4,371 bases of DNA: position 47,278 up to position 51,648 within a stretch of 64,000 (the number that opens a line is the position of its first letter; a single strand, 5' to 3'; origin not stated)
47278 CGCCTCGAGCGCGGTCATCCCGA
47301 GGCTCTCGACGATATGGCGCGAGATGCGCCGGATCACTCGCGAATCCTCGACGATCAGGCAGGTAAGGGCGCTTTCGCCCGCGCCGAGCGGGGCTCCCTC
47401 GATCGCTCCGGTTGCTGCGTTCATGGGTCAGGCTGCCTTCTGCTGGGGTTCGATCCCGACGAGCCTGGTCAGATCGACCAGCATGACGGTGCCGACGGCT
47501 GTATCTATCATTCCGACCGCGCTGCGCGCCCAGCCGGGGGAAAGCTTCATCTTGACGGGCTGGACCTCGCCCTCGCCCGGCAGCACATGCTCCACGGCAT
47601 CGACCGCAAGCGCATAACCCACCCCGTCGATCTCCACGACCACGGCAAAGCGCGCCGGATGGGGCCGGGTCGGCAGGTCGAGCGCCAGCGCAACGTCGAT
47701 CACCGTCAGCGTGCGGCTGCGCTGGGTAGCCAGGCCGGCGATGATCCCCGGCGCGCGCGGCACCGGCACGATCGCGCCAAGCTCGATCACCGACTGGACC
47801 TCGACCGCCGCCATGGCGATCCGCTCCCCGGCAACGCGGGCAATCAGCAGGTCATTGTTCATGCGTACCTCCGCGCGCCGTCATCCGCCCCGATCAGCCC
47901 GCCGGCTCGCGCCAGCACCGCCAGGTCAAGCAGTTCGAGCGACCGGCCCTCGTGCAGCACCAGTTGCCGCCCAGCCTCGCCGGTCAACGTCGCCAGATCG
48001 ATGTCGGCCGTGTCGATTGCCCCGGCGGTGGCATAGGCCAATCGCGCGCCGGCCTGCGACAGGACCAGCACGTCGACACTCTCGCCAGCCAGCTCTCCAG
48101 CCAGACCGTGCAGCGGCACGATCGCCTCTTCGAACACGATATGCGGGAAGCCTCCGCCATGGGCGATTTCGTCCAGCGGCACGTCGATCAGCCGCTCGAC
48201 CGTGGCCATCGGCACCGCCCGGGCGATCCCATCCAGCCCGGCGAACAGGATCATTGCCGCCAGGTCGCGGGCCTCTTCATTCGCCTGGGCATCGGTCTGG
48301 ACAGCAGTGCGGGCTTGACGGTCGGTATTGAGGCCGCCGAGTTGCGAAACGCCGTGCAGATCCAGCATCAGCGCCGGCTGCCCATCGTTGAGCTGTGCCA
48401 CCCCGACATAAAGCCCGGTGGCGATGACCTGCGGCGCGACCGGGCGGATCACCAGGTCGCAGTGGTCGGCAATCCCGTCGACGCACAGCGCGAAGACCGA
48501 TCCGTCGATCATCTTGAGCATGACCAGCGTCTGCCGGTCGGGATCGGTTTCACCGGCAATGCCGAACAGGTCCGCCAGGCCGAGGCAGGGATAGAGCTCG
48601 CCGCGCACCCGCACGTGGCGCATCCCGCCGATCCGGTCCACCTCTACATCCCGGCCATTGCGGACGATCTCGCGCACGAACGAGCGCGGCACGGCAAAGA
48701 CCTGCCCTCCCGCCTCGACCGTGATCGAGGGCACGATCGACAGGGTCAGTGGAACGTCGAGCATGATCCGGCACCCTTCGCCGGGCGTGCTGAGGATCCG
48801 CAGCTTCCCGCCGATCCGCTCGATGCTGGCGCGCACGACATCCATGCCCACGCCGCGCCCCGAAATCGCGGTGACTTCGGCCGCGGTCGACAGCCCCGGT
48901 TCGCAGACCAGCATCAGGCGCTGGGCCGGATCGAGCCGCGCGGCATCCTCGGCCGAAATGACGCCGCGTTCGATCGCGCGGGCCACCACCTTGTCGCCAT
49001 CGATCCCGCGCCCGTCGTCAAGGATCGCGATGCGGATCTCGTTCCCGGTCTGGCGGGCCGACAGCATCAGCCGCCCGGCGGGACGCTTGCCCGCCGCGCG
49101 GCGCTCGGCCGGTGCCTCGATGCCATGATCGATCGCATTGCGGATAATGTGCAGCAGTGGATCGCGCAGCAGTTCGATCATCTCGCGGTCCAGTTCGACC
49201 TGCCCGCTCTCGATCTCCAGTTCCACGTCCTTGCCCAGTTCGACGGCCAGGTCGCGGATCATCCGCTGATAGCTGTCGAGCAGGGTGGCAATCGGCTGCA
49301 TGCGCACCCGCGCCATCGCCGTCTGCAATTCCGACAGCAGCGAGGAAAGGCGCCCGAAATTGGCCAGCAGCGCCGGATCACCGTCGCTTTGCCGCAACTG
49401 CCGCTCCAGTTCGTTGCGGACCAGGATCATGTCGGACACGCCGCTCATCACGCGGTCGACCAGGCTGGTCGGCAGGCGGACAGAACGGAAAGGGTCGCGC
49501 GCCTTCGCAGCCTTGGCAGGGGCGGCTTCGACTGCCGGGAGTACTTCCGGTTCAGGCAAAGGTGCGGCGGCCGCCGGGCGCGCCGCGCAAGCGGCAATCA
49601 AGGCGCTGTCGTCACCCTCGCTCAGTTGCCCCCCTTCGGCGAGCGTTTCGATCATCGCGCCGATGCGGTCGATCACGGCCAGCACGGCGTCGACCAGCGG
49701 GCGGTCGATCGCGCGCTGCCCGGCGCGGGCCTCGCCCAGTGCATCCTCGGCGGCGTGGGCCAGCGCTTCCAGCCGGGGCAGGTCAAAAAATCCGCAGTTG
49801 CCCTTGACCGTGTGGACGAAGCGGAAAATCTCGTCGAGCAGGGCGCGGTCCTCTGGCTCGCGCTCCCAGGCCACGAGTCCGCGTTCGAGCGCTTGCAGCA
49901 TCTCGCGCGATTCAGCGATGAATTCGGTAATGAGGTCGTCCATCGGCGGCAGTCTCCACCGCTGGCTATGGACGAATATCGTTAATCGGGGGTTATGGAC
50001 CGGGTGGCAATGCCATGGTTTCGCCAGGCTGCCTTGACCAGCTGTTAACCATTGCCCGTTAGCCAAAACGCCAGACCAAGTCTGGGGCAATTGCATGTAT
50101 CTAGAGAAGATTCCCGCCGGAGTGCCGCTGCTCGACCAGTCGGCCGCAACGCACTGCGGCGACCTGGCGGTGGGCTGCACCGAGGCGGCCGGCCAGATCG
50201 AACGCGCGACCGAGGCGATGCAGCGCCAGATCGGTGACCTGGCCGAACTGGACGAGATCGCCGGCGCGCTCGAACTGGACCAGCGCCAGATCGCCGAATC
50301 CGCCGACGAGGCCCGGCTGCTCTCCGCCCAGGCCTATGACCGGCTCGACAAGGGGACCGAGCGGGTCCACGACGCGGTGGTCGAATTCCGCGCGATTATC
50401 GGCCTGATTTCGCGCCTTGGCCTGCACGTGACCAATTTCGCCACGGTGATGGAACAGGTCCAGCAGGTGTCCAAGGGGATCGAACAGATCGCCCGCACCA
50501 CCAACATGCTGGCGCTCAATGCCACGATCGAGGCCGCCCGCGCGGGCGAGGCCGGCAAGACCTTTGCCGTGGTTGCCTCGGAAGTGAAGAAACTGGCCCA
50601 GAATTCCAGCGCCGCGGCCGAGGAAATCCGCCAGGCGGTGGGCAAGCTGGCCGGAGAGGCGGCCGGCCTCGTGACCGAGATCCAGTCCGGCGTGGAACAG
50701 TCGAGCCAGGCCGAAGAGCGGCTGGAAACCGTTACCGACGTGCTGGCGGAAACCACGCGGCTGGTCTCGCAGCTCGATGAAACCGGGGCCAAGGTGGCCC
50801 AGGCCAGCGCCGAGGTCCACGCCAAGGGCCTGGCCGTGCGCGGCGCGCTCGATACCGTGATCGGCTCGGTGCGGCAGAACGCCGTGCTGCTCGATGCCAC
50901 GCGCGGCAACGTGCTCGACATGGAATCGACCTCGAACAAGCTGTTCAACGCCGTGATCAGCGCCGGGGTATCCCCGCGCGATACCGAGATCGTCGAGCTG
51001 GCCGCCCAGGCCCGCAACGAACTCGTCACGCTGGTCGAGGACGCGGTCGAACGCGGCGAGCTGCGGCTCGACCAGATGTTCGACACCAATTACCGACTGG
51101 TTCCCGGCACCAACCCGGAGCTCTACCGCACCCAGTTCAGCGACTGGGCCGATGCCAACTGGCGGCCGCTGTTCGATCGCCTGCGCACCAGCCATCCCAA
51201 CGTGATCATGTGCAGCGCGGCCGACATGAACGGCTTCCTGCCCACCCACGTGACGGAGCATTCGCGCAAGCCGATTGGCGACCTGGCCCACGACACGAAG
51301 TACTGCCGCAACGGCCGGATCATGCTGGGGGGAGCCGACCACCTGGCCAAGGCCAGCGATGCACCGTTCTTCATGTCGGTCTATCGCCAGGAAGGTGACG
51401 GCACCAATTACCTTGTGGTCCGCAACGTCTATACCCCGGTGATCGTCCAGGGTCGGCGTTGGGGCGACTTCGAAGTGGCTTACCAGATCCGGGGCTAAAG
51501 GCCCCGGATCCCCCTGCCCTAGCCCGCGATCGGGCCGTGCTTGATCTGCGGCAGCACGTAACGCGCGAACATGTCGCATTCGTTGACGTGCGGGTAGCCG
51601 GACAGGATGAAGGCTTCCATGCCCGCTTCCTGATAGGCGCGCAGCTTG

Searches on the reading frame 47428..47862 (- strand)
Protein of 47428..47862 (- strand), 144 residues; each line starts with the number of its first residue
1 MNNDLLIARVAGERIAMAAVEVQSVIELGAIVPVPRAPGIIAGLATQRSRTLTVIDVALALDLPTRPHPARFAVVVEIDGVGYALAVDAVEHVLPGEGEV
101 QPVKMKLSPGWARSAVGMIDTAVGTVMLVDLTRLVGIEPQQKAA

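Call 45: search_protein_families(library=pfam, proteins=[window:47428-47862:-], max_evalue=0.001)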
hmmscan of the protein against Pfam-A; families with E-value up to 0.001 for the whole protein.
window:47428-47862:- (144 aa): 1 family
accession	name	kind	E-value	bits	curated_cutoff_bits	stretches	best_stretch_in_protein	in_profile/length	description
PF01584.24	CheW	-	6.9e-16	58.6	23.5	1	5-133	2-132/138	CheW-like domain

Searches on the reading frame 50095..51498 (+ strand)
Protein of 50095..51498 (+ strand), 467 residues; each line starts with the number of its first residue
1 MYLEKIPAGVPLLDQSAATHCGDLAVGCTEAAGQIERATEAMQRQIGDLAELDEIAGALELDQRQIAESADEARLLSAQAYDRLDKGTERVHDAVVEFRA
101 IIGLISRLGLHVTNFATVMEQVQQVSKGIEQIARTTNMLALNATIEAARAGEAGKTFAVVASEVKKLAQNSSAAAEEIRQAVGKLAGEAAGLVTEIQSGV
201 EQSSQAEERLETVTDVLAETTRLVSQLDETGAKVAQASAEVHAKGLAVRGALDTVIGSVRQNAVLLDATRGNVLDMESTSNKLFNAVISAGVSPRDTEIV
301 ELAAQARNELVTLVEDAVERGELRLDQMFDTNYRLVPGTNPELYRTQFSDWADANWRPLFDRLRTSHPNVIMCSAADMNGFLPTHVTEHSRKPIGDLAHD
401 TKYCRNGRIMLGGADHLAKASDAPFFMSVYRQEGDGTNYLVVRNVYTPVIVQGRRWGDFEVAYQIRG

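Call 4: search_protein_families(library=pfam, proteins=[window:50095-51498:+])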
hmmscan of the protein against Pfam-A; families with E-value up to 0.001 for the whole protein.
window:50095-51498:+ (467 aa): 1 family
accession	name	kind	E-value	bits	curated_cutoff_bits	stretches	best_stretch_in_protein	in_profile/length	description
PF00015.26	MCPsignal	-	2.8e-27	96.1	34.6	1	79-242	6-162/172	Methyl-accepting chemotaxis protein (MCP) signalling domain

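Call 5: search_protein_families(library=ncbifam, proteins=[window:50095-51498:+])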
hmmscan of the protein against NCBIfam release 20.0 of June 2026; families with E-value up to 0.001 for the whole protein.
window:50095-51498:+ (467 aa): 7 families
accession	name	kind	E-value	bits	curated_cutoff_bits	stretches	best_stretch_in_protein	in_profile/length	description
NF058645.1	MCPCtpMPsAe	equivalog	9.5e-22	77.5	900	1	19-261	285-527/558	methyl-accepting chemotaxis protein CtpM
NF041847.1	transduc_aer2_vibrio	equivalog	8.1e-19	67.3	1200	1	43-287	530-749/804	aerotaxis transducer Aer2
NF047851.1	MCPCitTducer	equivalog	2.2e-16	60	900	1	49-307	298-531/553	methyl-accepting chemotaxis citrate transducer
NF050802.1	AspChtxCcaA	equivalog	5e-16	58.2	1300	1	111-238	561-691/700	aspartate chemotaxis receptor CcaA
NF011615.0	PRK15041.1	equivalog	3.6e-13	49.1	947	1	50-292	300-517/554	methyl-accepting chemotaxis protein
NF007309.0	PRK09793.1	equivalog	1.1e-12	47.7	903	1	69-267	304-488/533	methyl-accepting chemotaxis protein IV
NF011622.0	PRK15048.1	equivalog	1.6e-11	44.1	900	1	50-289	298-512/553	methyl-accepting chemotaxis protein II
